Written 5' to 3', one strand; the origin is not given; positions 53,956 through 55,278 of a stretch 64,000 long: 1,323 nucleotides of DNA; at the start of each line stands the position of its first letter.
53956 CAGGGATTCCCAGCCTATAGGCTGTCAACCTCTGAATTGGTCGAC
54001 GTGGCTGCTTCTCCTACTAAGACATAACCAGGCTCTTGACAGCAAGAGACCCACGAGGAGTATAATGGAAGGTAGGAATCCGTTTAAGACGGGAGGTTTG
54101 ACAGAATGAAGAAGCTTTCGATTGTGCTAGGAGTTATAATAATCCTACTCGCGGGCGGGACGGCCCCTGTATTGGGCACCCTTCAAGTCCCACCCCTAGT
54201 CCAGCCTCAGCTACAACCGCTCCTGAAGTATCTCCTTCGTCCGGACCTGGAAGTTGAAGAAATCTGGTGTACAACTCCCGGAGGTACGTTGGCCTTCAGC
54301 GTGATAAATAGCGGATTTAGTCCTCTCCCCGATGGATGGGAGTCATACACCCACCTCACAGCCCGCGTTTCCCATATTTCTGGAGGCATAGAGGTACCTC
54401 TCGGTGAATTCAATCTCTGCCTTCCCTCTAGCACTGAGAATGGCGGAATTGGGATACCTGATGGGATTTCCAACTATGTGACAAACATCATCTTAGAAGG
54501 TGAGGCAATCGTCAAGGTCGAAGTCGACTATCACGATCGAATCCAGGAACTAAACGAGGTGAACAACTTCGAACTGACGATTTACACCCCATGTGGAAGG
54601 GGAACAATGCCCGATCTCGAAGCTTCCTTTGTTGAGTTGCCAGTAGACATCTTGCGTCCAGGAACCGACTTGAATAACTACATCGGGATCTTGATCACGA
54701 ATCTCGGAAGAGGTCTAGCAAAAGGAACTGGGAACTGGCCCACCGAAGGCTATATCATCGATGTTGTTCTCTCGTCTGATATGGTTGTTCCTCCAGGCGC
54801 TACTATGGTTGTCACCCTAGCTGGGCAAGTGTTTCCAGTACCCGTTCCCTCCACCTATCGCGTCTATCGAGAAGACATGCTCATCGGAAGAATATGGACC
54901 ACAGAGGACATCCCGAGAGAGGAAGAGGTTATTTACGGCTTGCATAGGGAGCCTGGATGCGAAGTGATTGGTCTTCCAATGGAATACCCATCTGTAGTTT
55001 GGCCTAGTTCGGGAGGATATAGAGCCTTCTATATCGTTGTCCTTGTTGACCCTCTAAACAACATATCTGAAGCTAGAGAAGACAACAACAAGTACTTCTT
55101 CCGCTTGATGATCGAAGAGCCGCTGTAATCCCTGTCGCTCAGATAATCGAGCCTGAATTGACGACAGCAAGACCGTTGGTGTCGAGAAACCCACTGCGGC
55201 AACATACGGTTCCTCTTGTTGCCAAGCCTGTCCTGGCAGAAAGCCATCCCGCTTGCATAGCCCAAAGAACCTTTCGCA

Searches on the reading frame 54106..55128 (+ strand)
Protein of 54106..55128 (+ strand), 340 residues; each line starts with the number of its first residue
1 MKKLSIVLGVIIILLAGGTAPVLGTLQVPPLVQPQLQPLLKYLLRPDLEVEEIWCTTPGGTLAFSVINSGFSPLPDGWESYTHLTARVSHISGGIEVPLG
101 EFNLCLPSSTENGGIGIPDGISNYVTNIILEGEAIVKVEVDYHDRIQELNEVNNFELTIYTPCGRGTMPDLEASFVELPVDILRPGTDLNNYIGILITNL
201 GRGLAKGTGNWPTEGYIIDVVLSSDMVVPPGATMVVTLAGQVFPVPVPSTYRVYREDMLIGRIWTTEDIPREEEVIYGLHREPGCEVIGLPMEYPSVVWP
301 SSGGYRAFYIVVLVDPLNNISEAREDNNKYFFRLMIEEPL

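Call 3: search_protein_families(library=ncbifam, proteins=[window:54106-55128:+], max_evalue=1)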
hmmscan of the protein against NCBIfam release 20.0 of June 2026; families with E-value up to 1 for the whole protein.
window:54106-55128:+ (340 aa): 0 families

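Call 4: search_protein_families(library=pfam, proteins=[window:54106-55128:+], max_evalue=1)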
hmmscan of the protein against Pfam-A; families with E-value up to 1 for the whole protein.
window:54106-55128:+ (340 aa): 1 family
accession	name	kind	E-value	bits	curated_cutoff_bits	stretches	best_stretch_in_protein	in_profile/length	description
PF07705.17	CARDB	-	2.9e-06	27.8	22.7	2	130-154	73-97/101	CARDB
